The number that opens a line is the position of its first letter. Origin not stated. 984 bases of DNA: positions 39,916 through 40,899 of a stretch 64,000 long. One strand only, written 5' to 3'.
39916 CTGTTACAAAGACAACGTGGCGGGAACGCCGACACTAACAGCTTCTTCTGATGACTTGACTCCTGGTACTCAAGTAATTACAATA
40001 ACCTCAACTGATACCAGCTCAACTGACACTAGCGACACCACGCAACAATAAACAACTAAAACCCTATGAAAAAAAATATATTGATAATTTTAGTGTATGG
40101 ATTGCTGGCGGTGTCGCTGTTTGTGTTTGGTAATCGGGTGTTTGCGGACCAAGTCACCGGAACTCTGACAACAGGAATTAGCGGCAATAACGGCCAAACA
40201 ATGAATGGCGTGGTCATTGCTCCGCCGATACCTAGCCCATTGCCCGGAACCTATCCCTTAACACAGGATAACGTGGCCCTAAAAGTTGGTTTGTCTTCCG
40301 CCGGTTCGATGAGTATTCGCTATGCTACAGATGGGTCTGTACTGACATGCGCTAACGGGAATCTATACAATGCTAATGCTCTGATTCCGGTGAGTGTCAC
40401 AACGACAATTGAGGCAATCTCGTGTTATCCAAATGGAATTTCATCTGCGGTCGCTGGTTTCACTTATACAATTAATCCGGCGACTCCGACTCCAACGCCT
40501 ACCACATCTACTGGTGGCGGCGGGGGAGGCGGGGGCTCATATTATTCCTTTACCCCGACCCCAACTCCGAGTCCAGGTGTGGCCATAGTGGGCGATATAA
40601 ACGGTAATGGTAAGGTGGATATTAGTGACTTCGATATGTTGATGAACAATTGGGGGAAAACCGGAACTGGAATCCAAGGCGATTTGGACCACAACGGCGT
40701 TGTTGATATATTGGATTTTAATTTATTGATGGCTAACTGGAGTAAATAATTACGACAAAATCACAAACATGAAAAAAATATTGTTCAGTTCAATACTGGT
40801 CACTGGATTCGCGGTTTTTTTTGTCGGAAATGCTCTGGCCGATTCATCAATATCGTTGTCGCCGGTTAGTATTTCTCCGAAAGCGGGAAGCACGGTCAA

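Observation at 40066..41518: Adjacent dockerin-bearing and cohesin-like anchored proteins: a minimal cohesin-dockerin surface attachment pair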

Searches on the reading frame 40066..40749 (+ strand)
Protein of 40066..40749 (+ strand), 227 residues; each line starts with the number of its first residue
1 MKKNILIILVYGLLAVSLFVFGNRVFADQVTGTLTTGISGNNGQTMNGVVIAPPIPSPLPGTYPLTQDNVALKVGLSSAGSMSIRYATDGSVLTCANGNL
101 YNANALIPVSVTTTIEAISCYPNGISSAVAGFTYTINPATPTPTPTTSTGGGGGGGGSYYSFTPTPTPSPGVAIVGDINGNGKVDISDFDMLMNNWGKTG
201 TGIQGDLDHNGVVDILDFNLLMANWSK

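Call 3: search_protein_families(library=pfam, proteins=[window:40066-40749:+], max_evalue=0.1)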
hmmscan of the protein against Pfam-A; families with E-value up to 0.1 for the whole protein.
window:40066-40749:+ (227 aa): 6 families
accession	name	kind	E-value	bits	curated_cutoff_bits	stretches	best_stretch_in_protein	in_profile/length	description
PF00404.24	Dockerin_1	-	1.2e-05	25.9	22.9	1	176-222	2-53/57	Dockerin type I domain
PF13290.12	CHB_HEX_C_1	-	1.7e-05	25.1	22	1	60-129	3-65/67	Chitobiase/beta-hexosaminidase C-terminal domain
PF13287.12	Fn3_assoc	-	0.00037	21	23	1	77-134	4-59/59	Fn3 associated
PF00036.39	EF-hand_1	-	0.0078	16.1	25.4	0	177-194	10-27/29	EF hand domain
PF13517.12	FG-GAP_3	-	0.03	15.3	26.9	0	153-186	28-59/61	FG-GAP-like repeat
PF13405.12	EF-hand_6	-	0.05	13.8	25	0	177-197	10-30/30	EF-hand domain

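Call 8: search_solved_structures(query=window:40066-40749:+, max_evalue=10, show_alignments=2)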
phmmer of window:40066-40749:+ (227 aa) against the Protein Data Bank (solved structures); distinct sequences matched with E-value up to 10: 16.
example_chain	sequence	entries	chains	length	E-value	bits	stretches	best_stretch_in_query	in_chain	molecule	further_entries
2jnk_A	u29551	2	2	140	0.00096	22.1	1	175-219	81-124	Hyalurononglucosaminidase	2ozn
9gvb_B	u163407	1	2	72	0.0023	20.9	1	168-207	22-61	Group 2 dockerin from R. flavefaciens FD-1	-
2yik_A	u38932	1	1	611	0.049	16.6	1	163-221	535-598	ENDOGLUCANASE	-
2y3n_B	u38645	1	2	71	0.051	16.5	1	173-221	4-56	CELLULOSOMAL FAMILY-48 PROCESSIVE GLYCOSIDE HYDROLASE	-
5lxv_B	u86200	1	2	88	0.12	15.3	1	161-218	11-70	Carbohydrate-binding protein WP_009985128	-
8x3a_A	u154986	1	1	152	0.14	15.1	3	175-221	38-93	Serine protease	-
8x39_A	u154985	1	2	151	0.15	15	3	176-221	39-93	Serine protease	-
8qey_A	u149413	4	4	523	0.25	14.3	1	52-90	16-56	Asc-type amino acid transporter 1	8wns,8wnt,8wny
7wji_D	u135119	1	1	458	0.25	14.3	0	119-167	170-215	Transmembrane protein FAM155A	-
7cm3_B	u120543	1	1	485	0.29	14.1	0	119-167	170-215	Transmembrane protein FAM155A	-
2ccl_B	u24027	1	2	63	0.4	13.6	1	173-221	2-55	ENDO-1,4-BETA-XYLANASE Y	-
1c7v_A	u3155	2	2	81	0.93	12.4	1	175-221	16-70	CALCIUM VECTOR PROTEIN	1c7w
5nrk_B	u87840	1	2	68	1.9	11.4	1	176-195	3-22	DocCel5: Type I dockerin repeat domain from A. cellulolyticus family 5 endoglucanase WP_01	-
5nrm_B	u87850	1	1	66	2.6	10.9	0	176-194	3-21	DocCel5: Type I dockerin repeat domain from A. cellulolyticus family 5 endoglucanase WP_01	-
8p5r_A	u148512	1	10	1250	3.2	10.6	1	37-119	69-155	Multifunctional 2-oxoglutarate metabolism enzyme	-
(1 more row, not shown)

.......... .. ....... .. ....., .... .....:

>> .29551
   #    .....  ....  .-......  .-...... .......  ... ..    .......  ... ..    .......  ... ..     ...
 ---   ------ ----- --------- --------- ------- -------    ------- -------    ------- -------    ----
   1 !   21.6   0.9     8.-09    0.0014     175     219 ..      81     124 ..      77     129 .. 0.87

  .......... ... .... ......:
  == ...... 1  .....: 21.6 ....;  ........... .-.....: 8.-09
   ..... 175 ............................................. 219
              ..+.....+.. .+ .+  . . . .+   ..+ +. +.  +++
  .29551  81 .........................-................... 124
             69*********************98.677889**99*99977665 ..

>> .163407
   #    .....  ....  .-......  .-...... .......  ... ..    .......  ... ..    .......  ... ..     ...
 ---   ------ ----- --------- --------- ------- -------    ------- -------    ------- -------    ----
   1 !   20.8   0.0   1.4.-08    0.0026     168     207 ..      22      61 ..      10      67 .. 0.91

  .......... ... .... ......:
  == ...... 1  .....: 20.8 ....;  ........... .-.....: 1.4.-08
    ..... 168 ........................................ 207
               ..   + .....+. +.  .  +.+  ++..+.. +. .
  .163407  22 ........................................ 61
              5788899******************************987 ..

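Call 20: find_homologous_proteins(query=window:40066-40749:+)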
Query window:40066-40749:+ (227 aa): 86 proteins with E <= 0.001 among 7118 candidates.
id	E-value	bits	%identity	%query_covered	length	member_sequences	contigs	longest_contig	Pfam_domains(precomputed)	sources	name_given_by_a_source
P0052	1.2e-130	452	93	98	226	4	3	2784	PF00404.25,PF13290.14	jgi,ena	jgi:hypothetical protein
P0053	2.4e-58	216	53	97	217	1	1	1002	PF00404.25,PF13287.13,PF13290.14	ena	-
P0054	1.9e-51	193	49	100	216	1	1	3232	PF00404.25,PF13287.13,PF13290.14,PF13202.13,PF00036.39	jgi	jgi:hypothetical protein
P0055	3.1e-51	192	48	98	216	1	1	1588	PF00404.25,PF13287.13,PF13290.14,PF13202.13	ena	-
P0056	4.0e-46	176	45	99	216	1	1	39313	PF00404.25,PF13287.13,PF13290.14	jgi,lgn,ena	-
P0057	1.2e-45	174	44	99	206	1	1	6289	PF00404.25,PF13287.13,PF13290.14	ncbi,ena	-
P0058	1.6e-45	174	46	100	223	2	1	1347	PF00404.25,PF13287.13,PF13290.14,PF00036.39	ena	-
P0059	4.3e-45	172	48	98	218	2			PF00404.25,PF13287.13,PF13290.14,PF00036.39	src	-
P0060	1.0e-44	171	47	88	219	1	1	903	PF13287.13,PF13290.14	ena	-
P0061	1.1e-44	171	48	98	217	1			PF00404.25,PF13287.13,PF13290.14,PF00036.39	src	-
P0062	3.1e-43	166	46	99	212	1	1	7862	PF00404.25,PF13287.13,PF13290.14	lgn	-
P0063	1.5e-40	157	48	89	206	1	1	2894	PF00404.25,PF13287.13,PF13290.14,PF00036.39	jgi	-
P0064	3.7e-40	156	44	90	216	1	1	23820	PF13287.13,PF13290.14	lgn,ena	-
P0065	2.3e-39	154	41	99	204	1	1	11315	PF13287.13,PF13290.14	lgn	-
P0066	7.2e-39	152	41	100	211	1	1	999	PF00404.25,PF13287.13,PF13290.14,PF00036.39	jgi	jgi:hypothetical protein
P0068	1.1e-38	151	45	96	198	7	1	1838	PF00404.25,PF13290.14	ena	-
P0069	7.3e-38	149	45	100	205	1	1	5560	PF13405.13,PF00404.25,PF13287.13,PF13290.14,PF00036.39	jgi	jgi:hypothetical protein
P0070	3.6e-37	146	40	100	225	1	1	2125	PF00404.25,PF13290.14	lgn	-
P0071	3.7e-37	146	42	100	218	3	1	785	PF00404.25,PF13287.13,PF13290.14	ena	-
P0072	4.6e-37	146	40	94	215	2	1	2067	PF00404.25,PF13287.13,PF13290.14,PF00036.39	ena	-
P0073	9.9e-37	145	42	100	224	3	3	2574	PF00404.25,PF13287.13,PF13290.14,PF00036.39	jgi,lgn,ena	-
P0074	6.1e-36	142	43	87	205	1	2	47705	PF00404.25,PF13287.13,PF13290.14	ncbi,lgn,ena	-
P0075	6.6e-36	142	44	94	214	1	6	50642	PF00404.25,PF13287.13,PF13290.14,PF00036.39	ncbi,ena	ncbi:MAG: chitobiase/beta-hexosaminidase C-terminal domain-containing protein [Patescibacteria group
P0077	1.8e-35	141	42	100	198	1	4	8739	PF00404.25,PF13287.13,PF13290.14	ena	-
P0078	3.4e-35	140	42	93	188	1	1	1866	PF00404.25,PF13287.13,PF13290.14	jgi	jgi:hypothetical protein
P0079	5.0e-35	139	46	100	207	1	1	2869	PF00404.25,PF13287.13,PF13290.14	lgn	-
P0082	1.7e-34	138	42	94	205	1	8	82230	PF00404.25,PF13287.13,PF13290.14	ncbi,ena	-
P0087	1.5e-31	128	39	99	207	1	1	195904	PF00404.25,PF13287.13,PF13290.14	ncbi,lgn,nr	ncbi:MAG: FN3 associated domain-containing protein [bacterium]|nr:FN3 associated domain-containing p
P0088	1.7e-31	128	42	95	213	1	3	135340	PF00404.25,PF13287.13,PF13290.14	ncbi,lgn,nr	ncbi:MAG: hypothetical protein B7X04_02265 [Parcubacteria group bacterium 21-54-25]|nr:MAG: hypothet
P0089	3.3e-31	127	41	89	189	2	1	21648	PF00404.25,PF13517.13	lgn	-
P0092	1.0e-30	125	37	95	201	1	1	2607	PF00404.25,PF13287.13,PF13290.14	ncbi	-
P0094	5.7e-30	123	41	95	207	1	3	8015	PF00404.25,PF13517.13,PF13287.13,PF13290.14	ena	-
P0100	2.0e-20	92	60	22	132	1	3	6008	PF00404.25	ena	-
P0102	3.6e-19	87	53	31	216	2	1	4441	PF00404.25,PF13202.13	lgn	-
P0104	7.0e-19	86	53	30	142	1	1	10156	PF00404.25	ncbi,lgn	-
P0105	2.3e-18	85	63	22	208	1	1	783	PF00404.25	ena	-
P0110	5.0e-16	77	54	27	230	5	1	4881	PF00404.25,PF13202.13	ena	-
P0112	2.2e-15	75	56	24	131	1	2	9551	PF00404.25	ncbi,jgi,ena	-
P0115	8.0e-13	67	35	77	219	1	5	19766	PF00404.25,PF00036.39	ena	-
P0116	2.5e-12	65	38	79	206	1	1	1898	PF00404.25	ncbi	-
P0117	3.7e-12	64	40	34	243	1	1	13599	PF00404.25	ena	-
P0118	4.3e-12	64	63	25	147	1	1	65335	PF00404.25,PF00036.39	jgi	jgi:hypothetical protein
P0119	9.2e-11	60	50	28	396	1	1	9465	PF00404.25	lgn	-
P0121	2.6e-10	58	52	27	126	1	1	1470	PF01839.30,PF00404.25,PF13517.13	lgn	-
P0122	1.2e-9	56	48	22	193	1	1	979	PF00404.25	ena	-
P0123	8.6e-8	50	48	22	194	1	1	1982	PF00404.25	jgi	jgi:hypothetical protein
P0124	9.1e-8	50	44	23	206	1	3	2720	PF00404.25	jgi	jgi:hypothetical protein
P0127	2.6e-6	45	42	23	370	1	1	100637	PF00404.25,PF09362.16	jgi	jgi:hypothetical protein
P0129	6.2e-6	44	44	24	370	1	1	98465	PF00404.25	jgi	jgi:hypothetical protein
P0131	1.2e-5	43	46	21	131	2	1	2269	PF00404.25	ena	-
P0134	8.1e-5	40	47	29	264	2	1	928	PF00404.25,PF13517.13,PF00963.25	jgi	-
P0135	9.4e-5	40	39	23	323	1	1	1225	PF00404.25,PF00963.25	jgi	jgi:hypothetical protein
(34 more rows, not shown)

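Call 22: find_encoding_contigs(protein=P0087, flank=8000, max_places=1)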
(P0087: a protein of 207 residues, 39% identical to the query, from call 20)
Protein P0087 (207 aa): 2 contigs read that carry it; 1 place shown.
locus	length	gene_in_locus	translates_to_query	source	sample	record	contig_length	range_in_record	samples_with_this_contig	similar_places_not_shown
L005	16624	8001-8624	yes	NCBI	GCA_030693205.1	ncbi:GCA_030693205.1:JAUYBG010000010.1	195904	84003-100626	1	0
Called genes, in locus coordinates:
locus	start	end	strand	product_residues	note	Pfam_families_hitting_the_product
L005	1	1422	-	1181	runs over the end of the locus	PF02811:PHP, PF07733:DNA_pol3_alpha, PF17657:DNA_pol3_finger, PF14579:HHH_6, PF01336:tRNA_anti-codon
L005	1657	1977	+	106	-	-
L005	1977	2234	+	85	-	-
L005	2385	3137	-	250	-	PF13367:PrsW-protease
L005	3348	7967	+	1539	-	PF02369:Big_1, PF19077:Big_13, PF17936:Big_6 (weak), PF19078:Big_12 (weak), PF02494:HYR, PF13205:Big_5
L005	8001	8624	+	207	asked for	PF13290:CHB_HEX_C_1, PF13287:Fn3_assoc, PF00404:Dockerin_1 (weak)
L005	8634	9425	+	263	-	-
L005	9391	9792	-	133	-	-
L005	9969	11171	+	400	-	PF00082:Peptidase_S8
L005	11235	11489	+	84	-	PF01541:GIY-YIG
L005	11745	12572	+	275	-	-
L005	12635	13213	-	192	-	-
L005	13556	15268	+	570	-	PF01551:Peptidase_M23, PF10342:Kre9_KNH, PF05048:NosD, PF13229:Beta_helix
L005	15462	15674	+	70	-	-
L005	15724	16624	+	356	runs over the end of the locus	PF00348:polyprenyl_synt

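Call 23: find_encoding_contigs(protein=P0088, flank=8000, max_places=1)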
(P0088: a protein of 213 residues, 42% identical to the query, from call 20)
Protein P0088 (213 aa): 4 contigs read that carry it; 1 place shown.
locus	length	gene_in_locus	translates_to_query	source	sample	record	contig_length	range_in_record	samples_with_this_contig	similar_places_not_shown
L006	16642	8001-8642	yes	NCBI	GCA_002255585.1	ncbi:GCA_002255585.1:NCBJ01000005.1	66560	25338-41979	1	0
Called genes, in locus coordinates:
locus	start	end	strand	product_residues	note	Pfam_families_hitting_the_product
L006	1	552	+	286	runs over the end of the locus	-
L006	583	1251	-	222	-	PF13328:HD_4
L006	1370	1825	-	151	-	PF00830:Ribosomal_L28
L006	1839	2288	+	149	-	PF02163:Peptidase_M50 (weak)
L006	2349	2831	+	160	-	-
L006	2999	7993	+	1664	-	PF13750:Big_3_3 (faint), PF12245:Big_3_2 (faint), PF19077:Big_13 (weak), PF22352:K319L-like_PKD, PF02494:HYR, PF00041:fn3 (weak), PF16656:Pur_ac_phosph_N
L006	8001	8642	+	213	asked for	PF13290:CHB_HEX_C_1, PF13287:Fn3_assoc, PF00404:Dockerin_1 (weak)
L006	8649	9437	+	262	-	PF00963:Cohesin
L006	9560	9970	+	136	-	PF00164:Ribosom_S12_S23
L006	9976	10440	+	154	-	PF00177:Ribosomal_S7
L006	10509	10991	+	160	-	PF01161:PBP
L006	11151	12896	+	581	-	-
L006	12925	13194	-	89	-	-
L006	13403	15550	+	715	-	PF00009:GTP_EFTU, PF03144:GTP_EFTU_D2, PF22042:EF-G_D2, PF14492:EFG_III, PF16658:RF3_C (weak), PF03764:EFG_IV, PF00679:EFG_C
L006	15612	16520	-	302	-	-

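Call 35: search_protein_families(library=ncbifam, proteins=[window:40066-40749:+], max_evalue=0.1)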
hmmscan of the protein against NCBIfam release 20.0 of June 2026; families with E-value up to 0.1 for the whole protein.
window:40066-40749:+ (227 aa): 2 families
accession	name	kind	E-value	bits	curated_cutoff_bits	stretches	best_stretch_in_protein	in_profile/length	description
NF041540.1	dockerin_GC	domain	0.0034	17.7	29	1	177-226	4-64/67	GC-type dockerin domain-anchored protein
NF053819.1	EF0750_LPXTG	subfamily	0.065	13.8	47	0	1-41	1-43/105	EF2685/EF0750 family sortase-dependent surface protein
